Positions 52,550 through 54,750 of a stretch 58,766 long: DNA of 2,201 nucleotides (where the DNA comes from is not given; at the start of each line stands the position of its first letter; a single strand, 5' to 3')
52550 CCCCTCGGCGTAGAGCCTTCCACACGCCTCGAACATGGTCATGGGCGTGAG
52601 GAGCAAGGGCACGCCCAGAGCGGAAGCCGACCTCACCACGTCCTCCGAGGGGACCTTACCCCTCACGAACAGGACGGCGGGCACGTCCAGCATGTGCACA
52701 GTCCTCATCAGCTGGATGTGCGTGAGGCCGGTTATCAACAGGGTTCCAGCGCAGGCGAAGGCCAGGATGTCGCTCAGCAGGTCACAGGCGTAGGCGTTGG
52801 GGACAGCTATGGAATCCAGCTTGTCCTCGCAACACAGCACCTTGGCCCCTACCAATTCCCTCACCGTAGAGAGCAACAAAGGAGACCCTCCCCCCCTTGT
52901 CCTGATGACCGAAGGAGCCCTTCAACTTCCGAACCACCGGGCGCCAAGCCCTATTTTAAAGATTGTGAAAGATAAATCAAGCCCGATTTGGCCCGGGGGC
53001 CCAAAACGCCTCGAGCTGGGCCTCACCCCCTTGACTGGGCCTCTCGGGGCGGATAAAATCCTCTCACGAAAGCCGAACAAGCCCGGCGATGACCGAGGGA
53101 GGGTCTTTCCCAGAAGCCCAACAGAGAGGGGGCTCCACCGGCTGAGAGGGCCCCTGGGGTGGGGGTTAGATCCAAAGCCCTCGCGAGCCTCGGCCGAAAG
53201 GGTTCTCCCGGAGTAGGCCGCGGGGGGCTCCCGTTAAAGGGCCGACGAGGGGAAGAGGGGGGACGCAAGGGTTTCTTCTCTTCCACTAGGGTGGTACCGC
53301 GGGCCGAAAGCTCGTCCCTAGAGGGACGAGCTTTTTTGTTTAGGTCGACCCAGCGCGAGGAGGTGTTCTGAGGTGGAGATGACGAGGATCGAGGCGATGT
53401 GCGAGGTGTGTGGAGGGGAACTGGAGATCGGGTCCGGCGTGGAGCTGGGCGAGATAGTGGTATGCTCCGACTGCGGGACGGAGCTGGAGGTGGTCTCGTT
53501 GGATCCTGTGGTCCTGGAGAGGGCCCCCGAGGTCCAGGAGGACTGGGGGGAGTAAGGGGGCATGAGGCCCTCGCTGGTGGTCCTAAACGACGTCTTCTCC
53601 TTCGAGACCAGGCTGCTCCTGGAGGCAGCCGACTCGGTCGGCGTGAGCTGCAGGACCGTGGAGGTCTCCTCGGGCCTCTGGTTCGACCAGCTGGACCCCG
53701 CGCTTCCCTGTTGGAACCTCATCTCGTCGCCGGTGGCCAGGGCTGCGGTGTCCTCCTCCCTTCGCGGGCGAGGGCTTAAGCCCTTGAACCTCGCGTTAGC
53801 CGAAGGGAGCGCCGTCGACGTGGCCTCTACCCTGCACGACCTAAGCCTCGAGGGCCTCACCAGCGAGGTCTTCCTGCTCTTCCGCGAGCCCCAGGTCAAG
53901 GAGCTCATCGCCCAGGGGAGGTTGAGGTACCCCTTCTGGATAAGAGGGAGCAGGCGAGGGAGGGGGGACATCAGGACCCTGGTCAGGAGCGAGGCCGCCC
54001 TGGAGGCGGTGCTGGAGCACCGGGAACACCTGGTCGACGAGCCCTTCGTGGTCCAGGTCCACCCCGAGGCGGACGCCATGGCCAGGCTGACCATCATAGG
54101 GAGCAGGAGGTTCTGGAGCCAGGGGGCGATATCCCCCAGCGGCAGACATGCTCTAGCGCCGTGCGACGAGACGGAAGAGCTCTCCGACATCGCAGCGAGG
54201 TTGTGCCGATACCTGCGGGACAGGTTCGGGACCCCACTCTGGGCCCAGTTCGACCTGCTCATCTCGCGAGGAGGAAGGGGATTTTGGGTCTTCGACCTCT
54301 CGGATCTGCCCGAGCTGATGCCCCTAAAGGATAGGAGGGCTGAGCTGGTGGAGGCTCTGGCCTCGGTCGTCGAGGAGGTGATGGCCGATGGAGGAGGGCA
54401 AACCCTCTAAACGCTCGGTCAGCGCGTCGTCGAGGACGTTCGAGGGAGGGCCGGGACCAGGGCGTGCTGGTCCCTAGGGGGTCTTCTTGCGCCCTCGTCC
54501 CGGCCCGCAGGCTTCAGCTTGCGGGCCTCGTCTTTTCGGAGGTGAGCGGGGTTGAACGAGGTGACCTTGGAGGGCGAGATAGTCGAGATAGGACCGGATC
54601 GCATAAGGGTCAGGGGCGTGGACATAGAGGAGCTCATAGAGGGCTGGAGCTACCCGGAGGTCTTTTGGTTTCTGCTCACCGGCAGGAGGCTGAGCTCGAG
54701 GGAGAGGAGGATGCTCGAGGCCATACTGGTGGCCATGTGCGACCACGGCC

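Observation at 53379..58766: Atypical amino-group-carrier operon: lysW, pseudo-lysX, citrate-synthase-fold gene, lysYZJK (best candidate for an undescribed system)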

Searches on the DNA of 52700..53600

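Call 5: search_rna_families(source=window, start=52700, end=53600, threshold=evalue, max_evalue=10, show_alignments=2)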
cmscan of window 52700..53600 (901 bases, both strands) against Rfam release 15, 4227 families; matches with E-value up to 10: 8.
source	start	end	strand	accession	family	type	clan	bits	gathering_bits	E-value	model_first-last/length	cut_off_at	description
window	53080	53322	+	RF00230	T-box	Cis-reg; leader;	-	65.7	93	7.3e-14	1-219/219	no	T-box leader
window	53048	53102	+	RF01787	drz-agam-1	Gene; ribozyme;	-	18.3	37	0.77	1-82/82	no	drz-agam-1 ribozyme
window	53194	53324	-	RF02203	WT1-AS_1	Gene; lncRNA;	-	18.1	40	8.1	1-109/109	no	WT1 antisense RNA conserved region 1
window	53307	53334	-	RF00506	Thr_leader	Cis-reg; leader;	-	17.2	55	2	84-112/118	no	Threonine operon leader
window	53272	53339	+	RF02278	Betaproteobacteria_toxic_sRNA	Gene; sRNA;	-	16.7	50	1.5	1-64/64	no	Betaproteobacteria toxic small RNA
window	53139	53196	+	RF02915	DUF3800-VI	Cis-reg;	-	16.4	35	2.8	1-52/52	no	DUF3800-VI RNA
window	53105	53176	-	RF02172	RFPL3-AS1_2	Gene; lncRNA;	-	10.3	40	8.7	1-71/71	no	RFPL3 antisense RNA 1 conserved region 2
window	52700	52953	-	RF01946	KCNQ1OT1_1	Gene; lncRNA;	-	4.8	70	9.9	1-263/464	3'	KCNQ1 overlapping transcript 1 conserved region 1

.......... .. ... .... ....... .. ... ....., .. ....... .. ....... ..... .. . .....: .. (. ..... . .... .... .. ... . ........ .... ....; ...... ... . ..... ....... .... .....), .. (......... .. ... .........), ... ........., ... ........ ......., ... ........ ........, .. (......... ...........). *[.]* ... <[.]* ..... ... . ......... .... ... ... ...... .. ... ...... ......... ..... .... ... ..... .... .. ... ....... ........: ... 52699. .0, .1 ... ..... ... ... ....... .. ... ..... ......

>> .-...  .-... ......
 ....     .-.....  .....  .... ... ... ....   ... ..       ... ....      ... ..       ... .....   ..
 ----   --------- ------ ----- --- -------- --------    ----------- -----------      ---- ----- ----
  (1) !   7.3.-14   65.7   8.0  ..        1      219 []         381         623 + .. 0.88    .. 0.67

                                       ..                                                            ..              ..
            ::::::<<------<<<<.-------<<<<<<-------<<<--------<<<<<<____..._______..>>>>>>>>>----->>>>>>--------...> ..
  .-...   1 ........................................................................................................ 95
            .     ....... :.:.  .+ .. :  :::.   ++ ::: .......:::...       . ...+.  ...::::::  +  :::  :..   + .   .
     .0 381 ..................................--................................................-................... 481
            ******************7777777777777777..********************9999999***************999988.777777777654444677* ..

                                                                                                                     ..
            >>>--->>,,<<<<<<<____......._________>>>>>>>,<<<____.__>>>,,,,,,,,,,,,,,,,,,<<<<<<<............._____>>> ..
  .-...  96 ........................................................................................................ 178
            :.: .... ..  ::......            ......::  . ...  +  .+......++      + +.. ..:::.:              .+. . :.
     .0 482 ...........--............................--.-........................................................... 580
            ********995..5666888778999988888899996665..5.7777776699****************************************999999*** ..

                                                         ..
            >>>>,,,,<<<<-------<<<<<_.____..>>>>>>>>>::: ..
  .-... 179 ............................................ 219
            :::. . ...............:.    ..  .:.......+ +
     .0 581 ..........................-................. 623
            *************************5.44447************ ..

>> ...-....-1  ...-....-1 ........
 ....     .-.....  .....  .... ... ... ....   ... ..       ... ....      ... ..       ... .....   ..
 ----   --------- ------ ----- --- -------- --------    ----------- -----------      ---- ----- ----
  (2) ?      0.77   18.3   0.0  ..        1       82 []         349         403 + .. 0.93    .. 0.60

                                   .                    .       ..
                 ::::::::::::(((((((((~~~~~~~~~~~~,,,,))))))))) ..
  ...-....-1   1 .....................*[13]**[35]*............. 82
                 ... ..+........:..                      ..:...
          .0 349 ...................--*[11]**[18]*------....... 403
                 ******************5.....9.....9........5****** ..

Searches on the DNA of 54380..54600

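Call 67: search_rna_families(source=window, start=54380, end=54600, threshold=evalue, max_evalue=1)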
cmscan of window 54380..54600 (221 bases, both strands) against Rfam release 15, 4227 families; matches with E-value up to 1: 12.
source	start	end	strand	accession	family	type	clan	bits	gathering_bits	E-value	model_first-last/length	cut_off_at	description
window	54442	54510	-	RF03192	mir-6794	Gene; miRNA;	-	23.1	74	0.026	1-62/62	no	mir-6794 microRNA precursor family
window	54446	54508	+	RF03646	MIR9776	Gene; miRNA;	-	21.7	100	0.17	1-84/84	no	MIR9776 microRNA precursor family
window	54449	54507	+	RF03994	mir-7558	Gene; miRNA;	-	21.2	80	0.063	1-51/51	no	mir-7558 microRNA precursor family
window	54445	54510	+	RF00912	mir-877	Gene; miRNA;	-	20.6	47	0.075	1-86/86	no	mir-877 microRNA precursor family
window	54448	54506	+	RF00719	mir-326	Gene; miRNA;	-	20.6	66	0.092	15-82/95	no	mir-326 microRNA precursor family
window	54444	54511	+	RF03675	mir-1001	Gene; miRNA;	-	20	100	0.15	1-90/90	no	mir-1001 microRNA precursor family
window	54450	54506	+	RF03830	mir-1003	Gene; miRNA;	-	18.3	90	0.17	1-56/56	no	mir-1003 microRNA precursor family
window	54442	54537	+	RF00875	mir-692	Gene; miRNA;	-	18.1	98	0.48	1-109/109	no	mir-692 microRNA precursor family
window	54447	54505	-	RF03994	mir-7558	Gene; miRNA;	-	17.9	80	0.48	1-51/51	no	mir-7558 microRNA precursor family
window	54410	54533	+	RF02232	sX13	Gene; sRNA;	-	15.7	50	0.62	1-115/115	no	Xanthomonadaceae sRNA sX13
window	54457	54532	+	RF02501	Atu_C7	Gene; sRNA;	-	15.4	45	0.11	59-157/157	no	Rhizobiales sRNA Atu_C7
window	54438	54517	+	RF00464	mir-92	Gene; miRNA;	CL00137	15.3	47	0.31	1-80/80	no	mir-92 microRNA precursor family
